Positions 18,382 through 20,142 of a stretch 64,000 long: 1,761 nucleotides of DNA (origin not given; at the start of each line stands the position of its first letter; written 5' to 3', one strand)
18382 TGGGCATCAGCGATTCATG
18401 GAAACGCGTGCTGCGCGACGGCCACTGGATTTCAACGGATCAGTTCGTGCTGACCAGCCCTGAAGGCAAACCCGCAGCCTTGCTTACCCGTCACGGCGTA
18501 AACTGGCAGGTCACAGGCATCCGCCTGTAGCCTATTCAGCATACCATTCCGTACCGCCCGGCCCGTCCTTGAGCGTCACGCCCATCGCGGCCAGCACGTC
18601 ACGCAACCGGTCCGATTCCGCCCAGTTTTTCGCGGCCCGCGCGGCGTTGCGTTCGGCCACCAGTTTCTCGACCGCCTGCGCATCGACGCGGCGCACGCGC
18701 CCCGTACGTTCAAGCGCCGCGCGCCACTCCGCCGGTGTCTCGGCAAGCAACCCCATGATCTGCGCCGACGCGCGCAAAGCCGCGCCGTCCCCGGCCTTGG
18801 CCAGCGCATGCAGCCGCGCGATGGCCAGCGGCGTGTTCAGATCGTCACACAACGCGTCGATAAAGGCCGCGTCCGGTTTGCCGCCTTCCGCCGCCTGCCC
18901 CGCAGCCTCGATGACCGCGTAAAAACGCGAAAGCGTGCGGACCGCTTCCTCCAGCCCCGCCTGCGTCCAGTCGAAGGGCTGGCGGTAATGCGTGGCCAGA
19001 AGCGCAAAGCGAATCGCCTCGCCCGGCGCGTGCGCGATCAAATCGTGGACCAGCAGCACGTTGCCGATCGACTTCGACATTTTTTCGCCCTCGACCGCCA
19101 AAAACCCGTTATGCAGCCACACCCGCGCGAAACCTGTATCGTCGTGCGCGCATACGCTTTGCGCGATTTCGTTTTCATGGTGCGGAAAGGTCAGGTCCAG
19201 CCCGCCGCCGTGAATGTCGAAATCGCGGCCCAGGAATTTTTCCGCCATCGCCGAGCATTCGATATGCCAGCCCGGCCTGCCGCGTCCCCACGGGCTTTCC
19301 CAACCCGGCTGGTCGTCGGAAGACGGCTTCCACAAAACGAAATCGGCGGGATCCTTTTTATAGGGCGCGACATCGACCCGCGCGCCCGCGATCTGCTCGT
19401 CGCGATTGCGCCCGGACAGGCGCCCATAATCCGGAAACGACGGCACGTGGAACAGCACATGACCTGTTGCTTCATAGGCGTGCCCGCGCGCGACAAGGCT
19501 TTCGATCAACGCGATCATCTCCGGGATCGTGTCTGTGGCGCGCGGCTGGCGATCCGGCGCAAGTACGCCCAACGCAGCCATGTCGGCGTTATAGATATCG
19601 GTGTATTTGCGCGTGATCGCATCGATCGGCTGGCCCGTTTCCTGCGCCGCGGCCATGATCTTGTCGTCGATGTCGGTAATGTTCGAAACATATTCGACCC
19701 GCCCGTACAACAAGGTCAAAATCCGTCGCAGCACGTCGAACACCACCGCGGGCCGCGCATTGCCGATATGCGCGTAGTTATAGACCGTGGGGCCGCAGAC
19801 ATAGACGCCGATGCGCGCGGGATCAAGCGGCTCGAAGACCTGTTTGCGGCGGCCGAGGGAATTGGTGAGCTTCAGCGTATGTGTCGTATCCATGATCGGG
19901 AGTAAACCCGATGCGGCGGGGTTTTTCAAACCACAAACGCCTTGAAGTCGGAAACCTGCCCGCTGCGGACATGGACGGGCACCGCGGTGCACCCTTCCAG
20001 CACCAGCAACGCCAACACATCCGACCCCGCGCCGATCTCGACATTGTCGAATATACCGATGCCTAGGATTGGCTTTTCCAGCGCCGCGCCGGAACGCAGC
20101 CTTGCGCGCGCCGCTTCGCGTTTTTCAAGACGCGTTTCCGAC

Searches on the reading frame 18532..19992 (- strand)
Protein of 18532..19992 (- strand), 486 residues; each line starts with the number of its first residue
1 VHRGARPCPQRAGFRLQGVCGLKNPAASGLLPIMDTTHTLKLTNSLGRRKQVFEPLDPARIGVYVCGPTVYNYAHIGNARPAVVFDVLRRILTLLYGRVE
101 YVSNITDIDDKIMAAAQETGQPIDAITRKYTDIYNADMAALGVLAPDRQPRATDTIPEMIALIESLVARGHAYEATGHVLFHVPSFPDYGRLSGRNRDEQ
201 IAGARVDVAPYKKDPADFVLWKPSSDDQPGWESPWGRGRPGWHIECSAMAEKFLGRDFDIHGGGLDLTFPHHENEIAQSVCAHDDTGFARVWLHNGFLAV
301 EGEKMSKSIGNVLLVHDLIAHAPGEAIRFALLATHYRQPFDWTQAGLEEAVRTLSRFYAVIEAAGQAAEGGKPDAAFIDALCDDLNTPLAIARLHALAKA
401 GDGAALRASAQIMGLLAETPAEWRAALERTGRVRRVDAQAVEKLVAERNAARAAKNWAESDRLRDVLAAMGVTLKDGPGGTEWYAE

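Call 26: search_protein_families(library=pfam, proteins=[window:18532-19992:-], max_evalue=0.00001)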
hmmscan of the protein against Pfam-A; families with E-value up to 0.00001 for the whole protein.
window:18532-19992:- (486 aa): 5 families
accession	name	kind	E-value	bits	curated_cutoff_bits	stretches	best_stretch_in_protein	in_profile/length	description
PF01406.26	tRNA-synt_1e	-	1.4e-119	399.4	27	1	53-351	2-300/301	tRNA synthetases class I (C) catalytic domain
PF09334.17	tRNA-synt_1g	-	3.1e-09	36.5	20.1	0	294-335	317-358/391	tRNA synthetases class I (M)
PF00133.28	tRNA-synt_1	-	4.1e-08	32.9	22.7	1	258-338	329-409/414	tRNA synthetases class I (I, L, M and V)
PF23493.1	CysS_C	-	8.4e-08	32.7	23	1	439-483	6-50/51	Cysteinyl-tRNA ligase anticodon binding domain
PF09190.17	DALR_2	-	5.7e-06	27.2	22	1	376-400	1-25/57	DALR domain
